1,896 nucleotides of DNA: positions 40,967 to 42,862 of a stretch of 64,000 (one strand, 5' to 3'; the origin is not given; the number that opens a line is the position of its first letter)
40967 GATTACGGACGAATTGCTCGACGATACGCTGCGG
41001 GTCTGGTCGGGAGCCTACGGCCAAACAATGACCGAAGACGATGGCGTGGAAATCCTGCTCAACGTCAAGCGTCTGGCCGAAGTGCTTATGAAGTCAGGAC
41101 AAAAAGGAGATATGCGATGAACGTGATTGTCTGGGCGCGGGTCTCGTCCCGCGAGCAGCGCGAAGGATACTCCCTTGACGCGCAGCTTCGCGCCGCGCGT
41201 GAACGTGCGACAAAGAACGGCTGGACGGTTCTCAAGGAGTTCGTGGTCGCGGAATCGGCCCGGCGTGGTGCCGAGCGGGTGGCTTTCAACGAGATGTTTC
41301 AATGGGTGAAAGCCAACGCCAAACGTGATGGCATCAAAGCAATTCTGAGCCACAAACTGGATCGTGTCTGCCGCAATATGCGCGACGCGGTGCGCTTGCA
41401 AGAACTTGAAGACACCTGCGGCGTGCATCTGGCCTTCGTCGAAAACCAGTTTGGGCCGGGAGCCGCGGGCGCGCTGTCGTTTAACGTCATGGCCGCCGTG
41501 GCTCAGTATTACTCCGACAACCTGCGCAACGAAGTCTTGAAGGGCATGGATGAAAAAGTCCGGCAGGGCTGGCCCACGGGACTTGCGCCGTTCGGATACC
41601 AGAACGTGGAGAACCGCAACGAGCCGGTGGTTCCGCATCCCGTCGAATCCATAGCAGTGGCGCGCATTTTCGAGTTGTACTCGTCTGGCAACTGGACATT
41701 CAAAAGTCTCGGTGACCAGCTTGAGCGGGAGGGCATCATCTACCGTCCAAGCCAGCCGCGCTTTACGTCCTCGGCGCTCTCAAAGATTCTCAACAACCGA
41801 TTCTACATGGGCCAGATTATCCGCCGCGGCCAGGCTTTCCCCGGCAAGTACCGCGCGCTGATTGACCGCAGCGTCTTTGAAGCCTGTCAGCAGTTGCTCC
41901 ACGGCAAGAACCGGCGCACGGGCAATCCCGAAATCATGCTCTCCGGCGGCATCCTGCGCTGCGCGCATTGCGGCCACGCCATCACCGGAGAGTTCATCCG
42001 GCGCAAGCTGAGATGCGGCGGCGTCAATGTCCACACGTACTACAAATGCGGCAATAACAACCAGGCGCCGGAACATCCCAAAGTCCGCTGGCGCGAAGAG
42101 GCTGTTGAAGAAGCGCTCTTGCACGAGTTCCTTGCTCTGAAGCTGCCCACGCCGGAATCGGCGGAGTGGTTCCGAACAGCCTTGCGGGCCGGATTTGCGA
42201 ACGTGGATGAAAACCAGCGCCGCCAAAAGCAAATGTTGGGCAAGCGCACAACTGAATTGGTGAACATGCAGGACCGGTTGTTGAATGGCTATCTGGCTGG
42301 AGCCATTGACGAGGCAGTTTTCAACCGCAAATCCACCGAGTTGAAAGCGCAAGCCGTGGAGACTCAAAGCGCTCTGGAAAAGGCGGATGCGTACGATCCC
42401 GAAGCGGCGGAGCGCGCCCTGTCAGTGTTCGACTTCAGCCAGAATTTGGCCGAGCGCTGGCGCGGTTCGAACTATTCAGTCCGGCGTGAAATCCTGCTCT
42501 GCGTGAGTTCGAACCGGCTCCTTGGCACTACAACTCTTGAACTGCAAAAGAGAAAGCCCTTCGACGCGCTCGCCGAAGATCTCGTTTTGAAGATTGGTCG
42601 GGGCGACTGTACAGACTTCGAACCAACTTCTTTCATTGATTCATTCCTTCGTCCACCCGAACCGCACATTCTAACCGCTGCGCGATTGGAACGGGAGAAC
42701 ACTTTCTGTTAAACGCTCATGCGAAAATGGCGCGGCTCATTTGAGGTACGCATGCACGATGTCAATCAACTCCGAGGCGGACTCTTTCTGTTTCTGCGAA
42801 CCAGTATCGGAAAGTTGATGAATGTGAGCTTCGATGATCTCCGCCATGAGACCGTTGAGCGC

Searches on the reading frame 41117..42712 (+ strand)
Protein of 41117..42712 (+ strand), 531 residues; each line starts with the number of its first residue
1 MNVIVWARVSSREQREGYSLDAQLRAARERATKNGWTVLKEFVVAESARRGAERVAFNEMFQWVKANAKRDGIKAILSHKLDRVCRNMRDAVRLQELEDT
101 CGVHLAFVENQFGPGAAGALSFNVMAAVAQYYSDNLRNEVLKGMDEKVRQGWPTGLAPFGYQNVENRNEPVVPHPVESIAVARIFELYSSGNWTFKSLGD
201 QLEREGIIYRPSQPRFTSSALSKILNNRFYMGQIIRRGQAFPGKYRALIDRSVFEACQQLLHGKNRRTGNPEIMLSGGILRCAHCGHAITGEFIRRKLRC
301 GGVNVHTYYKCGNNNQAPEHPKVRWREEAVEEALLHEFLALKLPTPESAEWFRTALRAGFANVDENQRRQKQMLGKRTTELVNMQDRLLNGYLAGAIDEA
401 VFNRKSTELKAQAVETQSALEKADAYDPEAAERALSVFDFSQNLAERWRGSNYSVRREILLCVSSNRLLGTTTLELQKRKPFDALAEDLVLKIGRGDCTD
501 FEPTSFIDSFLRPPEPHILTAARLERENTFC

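Call 9: search_protein_families(library=pfam, proteins=[window:41117-42712:+], max_evalue=0.001)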
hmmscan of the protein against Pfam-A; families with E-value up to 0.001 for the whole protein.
window:41117-42712:+ (531 aa): 3 families
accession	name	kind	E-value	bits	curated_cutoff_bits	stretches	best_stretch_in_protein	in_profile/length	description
PF00239.26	Resolvase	-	2.7e-20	73.4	23.3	1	3-151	1-143/145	Resolvase, N terminal domain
PF07508.19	Recombinase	-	1.7e-12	47.9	21.1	1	176-262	2-100/102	Recombinase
PF13408.12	Zn_ribbon_recom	-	1e-08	35.8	25.3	1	278-337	4-56/58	Recombinase zinc beta ribbon domain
